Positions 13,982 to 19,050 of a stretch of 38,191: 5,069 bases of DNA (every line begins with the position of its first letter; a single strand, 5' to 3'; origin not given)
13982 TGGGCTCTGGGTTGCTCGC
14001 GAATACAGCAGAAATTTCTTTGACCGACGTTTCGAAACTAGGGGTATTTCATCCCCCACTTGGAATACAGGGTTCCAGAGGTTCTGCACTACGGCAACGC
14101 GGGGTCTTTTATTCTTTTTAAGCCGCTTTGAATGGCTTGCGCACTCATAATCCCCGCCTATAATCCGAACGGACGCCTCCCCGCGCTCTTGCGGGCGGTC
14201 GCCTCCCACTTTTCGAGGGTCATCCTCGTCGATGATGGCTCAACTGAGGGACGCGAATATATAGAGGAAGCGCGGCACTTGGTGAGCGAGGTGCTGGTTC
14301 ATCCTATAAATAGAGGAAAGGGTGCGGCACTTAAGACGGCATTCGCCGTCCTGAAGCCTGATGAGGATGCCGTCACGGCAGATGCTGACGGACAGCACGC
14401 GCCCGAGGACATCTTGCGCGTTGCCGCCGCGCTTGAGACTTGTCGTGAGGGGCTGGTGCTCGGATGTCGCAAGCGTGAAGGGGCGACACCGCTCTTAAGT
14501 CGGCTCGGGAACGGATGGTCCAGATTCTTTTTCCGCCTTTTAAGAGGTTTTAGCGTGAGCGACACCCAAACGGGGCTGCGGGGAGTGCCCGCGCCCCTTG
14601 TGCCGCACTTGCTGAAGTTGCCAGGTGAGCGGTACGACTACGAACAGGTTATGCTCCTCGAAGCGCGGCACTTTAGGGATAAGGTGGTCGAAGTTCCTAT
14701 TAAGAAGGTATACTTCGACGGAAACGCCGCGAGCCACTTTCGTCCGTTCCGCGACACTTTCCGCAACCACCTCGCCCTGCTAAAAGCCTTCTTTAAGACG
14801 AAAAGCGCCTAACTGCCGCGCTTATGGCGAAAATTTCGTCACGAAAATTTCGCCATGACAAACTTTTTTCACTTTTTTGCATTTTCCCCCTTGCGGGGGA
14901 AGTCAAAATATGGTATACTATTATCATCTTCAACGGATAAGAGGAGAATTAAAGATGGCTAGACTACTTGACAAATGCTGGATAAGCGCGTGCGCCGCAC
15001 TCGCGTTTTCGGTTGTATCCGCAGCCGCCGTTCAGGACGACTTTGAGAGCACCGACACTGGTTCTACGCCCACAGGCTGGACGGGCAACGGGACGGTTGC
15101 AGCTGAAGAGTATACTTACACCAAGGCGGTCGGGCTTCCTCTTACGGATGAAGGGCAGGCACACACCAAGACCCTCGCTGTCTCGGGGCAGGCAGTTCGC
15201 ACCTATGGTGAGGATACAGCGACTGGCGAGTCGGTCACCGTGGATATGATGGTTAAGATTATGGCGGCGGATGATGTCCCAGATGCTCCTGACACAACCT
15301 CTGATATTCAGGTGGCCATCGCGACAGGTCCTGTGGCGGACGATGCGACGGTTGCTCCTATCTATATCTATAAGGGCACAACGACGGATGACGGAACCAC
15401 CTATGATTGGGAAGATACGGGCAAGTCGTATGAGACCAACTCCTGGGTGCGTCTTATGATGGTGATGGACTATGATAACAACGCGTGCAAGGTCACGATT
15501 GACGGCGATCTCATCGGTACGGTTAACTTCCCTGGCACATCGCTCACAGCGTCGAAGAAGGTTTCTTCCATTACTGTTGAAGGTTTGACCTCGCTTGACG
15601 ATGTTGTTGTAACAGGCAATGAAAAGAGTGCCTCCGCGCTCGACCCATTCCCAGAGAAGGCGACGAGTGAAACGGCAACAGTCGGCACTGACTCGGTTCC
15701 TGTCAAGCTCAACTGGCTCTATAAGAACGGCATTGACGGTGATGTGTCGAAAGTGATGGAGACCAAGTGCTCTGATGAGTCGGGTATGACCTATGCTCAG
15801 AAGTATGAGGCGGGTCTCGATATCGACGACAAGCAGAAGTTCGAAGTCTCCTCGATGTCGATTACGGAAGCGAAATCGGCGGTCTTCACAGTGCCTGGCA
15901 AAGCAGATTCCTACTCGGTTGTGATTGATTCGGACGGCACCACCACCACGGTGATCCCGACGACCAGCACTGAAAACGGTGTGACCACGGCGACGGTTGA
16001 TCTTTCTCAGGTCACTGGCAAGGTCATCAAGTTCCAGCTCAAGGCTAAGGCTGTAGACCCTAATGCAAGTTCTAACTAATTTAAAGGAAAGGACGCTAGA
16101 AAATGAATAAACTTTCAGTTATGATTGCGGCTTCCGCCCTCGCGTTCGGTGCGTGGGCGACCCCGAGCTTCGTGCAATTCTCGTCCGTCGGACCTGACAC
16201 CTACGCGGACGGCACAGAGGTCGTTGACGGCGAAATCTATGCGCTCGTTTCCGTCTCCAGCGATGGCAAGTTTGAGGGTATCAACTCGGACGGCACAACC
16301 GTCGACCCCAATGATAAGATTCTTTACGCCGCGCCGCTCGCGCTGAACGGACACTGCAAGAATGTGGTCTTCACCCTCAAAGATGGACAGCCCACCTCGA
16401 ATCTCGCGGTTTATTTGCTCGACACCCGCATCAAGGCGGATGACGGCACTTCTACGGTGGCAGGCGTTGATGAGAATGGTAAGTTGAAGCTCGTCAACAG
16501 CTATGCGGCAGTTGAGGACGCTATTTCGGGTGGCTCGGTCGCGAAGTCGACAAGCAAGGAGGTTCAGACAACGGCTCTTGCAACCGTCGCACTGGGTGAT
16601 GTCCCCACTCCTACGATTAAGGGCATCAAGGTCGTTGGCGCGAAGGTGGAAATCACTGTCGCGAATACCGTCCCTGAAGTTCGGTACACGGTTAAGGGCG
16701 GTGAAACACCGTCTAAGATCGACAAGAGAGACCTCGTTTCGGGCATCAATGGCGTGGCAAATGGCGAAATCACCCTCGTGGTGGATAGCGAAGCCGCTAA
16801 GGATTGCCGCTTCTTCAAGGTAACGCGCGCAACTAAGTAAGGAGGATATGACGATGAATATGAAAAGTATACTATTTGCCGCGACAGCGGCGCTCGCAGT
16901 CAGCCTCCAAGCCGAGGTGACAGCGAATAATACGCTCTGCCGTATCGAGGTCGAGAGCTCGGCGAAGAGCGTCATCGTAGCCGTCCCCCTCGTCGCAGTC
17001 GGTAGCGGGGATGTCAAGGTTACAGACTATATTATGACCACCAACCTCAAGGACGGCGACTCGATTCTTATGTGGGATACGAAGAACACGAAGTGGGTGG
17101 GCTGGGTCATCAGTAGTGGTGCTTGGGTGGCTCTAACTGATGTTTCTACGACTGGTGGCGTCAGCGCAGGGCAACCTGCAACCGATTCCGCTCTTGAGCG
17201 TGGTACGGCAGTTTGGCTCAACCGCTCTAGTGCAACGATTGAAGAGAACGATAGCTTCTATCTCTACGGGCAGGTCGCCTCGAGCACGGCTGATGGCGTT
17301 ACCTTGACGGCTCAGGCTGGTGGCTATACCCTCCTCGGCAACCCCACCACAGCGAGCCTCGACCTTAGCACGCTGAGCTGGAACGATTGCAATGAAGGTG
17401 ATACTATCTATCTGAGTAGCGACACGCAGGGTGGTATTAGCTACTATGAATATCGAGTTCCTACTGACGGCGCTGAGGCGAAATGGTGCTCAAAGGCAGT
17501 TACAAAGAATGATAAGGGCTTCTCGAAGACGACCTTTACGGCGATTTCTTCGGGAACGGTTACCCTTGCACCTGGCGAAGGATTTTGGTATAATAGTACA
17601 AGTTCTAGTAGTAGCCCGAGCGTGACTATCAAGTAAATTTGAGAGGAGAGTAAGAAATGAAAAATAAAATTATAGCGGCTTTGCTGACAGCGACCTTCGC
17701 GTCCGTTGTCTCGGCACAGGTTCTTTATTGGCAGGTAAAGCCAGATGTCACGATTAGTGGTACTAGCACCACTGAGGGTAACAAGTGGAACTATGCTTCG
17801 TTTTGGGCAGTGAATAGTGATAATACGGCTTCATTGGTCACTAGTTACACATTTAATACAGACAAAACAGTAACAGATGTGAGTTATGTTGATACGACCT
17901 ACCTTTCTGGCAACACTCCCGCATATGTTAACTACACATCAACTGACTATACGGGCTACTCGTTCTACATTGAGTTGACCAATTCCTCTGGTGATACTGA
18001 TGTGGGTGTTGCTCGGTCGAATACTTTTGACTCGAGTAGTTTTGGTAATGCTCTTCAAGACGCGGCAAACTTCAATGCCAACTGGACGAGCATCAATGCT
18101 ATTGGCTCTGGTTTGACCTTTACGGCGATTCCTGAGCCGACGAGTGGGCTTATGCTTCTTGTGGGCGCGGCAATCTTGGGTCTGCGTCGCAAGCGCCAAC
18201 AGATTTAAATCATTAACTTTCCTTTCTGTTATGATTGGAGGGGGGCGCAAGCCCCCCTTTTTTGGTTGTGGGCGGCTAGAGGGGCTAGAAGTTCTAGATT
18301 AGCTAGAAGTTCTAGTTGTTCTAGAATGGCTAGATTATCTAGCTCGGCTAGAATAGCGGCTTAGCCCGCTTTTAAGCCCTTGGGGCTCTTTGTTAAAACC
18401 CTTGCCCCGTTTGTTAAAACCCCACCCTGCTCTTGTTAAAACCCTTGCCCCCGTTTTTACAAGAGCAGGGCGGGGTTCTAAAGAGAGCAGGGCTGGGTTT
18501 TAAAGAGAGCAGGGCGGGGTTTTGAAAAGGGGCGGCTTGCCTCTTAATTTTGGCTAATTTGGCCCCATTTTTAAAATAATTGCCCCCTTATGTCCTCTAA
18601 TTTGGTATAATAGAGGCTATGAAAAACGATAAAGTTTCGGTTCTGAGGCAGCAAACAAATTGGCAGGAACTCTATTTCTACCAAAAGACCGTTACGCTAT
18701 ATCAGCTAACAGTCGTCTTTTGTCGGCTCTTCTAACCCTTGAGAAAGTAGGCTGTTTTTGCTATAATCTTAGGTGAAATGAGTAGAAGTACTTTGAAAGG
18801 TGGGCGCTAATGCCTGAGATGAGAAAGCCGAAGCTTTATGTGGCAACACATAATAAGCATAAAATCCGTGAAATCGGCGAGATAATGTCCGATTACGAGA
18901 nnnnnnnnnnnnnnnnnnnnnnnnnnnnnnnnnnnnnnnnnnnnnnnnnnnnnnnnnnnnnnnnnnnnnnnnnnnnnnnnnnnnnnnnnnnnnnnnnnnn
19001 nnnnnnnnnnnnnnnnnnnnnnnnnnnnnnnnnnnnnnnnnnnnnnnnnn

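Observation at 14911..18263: Self-contained operon of four uncharacterised secreted proteins ending in a PEP-CTERM subunit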

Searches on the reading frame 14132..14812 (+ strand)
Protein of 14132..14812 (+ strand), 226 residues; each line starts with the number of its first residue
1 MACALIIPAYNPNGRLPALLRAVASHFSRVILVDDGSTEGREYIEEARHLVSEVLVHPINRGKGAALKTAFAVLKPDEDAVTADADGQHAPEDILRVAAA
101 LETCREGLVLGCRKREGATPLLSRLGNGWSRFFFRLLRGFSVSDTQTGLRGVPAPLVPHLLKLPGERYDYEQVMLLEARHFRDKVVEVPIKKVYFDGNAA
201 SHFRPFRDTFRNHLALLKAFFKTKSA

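Call 3: search_protein_families(library=pfam, proteins=[window:14132-14812:+], max_evalue=1)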
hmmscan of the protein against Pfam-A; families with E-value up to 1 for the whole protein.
window:14132-14812:+ (226 aa): 2 families
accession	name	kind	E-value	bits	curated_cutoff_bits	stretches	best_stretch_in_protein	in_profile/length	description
PF00535.33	Glycos_transf_2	-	9e-16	58.7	23.3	1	5-135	2-139/168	Glycosyl transferase family 2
PF13641.12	Glyco_tranf_2_3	-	0.084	13.3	27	1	3-86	3-96/230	Glycosyltransferase like family 2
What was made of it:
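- Checked: The upstream ORF 14132-14812 is a family-2 glycosyltransferase (PF00535, E 9e-16) (call 3).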

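Call 4: search_protein_families(library=ncbifam, proteins=[window:14132-14812:+], max_evalue=1)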
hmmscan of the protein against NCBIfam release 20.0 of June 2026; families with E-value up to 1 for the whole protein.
window:14132-14812:+ (226 aa): 9 families
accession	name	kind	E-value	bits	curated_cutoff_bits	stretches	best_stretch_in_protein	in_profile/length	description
NF058614.1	PPMAGASynPpgS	equivalog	1.3e-19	70.5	370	1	5-196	4-200/226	polyprenyl-phospho-N-acetylgalactosaminyl synthase PpgS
TIGR04182.1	glyco_TIGR04182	equivalog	8.9e-13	48.3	325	1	5-218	4-216/293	S-layer glycoprotein N-glycosyltransferase AglJ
NF007986.1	PRK10714.1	equivalog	2.9e-06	26.5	529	1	4-116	9-128/316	undecaprenyl-phosphate 4-deoxy-4-formamido-L-arabinose transferase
NF041391.1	DPhHxTase_Halo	equivalog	1.4e-05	24.2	375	1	28-157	25-150/213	dolichyl-phosphate hexose transferase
NF041875.1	EPS_EpsD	equivalog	0.0001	21.9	370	1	5-112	3-115/325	exopolysaccharide biosynthesis glycosyltransferase EpsD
TIGR03965.1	mycofact_glyco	equivalog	0.0002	20.4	280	1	4-69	77-148/467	mycofactocin biosynthesis glycosyltransferase MftF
TIGR04283.1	glyco_like_mftF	equivalog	0.023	14.3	182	1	5-62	3-61/221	TIGR04283 family arsenosugar biosynthesis glycosyltransferase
TIGR03448.1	mycothiol_MshD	equivalog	0.03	13.6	163.1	1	47-116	70-139/294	mycothiol synthase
NF007482.0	PRK10073.1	equivalog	0.048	12.6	423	1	4-77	9-87/334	glycosyltransferase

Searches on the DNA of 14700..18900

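Call 77: search_rna_families(source=window, start=14700, end=18900, threshold=evalue, max_evalue=1)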
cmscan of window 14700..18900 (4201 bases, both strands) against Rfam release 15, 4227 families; matches with E-value up to 1: 8.
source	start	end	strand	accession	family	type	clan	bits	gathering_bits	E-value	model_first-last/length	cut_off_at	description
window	18407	18488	+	RF04093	mir-1784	Gene; miRNA;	-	33.6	98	0.0004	1-92/92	no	mir-1784 microRNA precursor family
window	18410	18485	-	RF04093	mir-1784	Gene; miRNA;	-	30.3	98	0.0031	1-92/92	no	mir-1784 microRNA precursor family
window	18415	18480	-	RF03734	mir-4773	Gene; miRNA;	-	28.3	100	0.044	1-78/78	no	mir-4773 microRNA precursor family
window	18410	18485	+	RF03734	mir-4773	Gene; miRNA;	-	28.1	100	0.05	1-78/78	no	mir-4773 microRNA precursor family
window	18403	18489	-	RF04096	mir-4433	Gene; miRNA;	-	26.4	77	0.044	1-83/83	no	mir-4433 microRNA precursor family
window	18423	18516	+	RF04096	mir-4433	Gene; miRNA;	-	22.8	77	0.37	1-83/83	no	mir-4433 microRNA precursor family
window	18405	18489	-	RF00939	mir-504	Gene; miRNA;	-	21.2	57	0.67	1-78/78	no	mir-504 microRNA precursor family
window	18416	18479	-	RF03304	mir-1744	Gene; miRNA;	-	21.1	73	0.49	1-75/75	no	mir-1744 microRNA precursor family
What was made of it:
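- Tried and rejected: Only sub-threshold miRNA-like matches appeared, on the hairpin-rich spacer (call 77).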
